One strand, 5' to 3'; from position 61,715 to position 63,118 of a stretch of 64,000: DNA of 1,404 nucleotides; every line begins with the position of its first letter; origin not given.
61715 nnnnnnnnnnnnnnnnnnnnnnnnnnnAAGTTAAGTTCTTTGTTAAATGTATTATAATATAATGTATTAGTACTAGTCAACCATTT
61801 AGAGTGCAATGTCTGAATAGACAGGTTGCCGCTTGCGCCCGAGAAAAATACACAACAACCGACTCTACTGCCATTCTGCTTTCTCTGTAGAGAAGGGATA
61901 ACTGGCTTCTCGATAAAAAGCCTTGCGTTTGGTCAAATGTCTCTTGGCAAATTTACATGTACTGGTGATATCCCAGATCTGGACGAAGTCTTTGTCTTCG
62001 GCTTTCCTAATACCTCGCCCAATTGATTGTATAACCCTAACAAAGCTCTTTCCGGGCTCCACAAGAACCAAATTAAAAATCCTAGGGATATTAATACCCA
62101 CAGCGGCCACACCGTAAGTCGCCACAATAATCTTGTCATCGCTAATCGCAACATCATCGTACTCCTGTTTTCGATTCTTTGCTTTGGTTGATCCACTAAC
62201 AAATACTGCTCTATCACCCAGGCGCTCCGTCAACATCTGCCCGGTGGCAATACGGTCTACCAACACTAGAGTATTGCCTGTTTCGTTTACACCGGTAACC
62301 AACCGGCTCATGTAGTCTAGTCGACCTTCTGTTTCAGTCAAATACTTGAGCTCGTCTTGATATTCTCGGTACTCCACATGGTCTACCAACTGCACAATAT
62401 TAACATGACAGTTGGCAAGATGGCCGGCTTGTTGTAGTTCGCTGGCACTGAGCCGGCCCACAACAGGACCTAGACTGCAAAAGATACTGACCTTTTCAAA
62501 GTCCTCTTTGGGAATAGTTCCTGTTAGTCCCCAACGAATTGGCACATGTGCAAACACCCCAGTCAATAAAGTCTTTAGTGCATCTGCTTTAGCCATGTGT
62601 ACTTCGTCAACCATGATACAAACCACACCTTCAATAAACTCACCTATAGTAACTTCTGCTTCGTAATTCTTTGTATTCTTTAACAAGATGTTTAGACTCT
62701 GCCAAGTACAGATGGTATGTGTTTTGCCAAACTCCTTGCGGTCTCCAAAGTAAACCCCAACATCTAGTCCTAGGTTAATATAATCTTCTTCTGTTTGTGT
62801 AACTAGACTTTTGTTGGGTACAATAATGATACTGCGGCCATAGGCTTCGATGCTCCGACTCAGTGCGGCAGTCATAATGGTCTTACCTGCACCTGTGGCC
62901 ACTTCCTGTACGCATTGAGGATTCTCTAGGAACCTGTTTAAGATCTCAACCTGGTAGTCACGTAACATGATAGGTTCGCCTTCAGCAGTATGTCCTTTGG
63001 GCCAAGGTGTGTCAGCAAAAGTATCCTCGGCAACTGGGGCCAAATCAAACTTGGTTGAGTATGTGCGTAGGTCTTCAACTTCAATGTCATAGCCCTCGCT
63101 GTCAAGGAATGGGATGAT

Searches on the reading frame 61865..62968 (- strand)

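Call 12: search_protein_families(library=phrogs, proteins=[window:61865-62968:-], max_evalue=0.001)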
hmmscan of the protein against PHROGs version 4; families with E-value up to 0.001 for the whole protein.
window:61865-62968:- (367 aa): 8 families
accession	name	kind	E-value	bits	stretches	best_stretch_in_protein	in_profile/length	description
phrog_16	-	DNA, RNA and nucleotide metabolism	7.8e-68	230.6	1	2-353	273-613/986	DNA helicase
phrog_9690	-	DNA, RNA and nucleotide metabolism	3.4e-50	171.8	1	103-358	28-298/306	DNA helicase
phrog_16259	-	DNA, RNA and nucleotide metabolism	1.7e-16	61.4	1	2-158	118-267/330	DNA helicase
phrog_62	-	DNA, RNA and nucleotide metabolism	2.9e-16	59.2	2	2-151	697-848/1881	DNA helicase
phrog_17901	-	DNA, RNA and nucleotide metabolism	3.8e-13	50.8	1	276-358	9-97/109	DNA helicase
phrog_2488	-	DNA, RNA and nucleotide metabolism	4.4e-08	33.3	1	3-66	20-94/579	DNA helicase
phrog_6819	-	DNA, RNA and nucleotide metabolism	0.0003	20.3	0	20-63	40-81/645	Holliday junction branch migration helicase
phrog_16694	-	unknown function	0.00037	19.5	0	281-334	619-674/1010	-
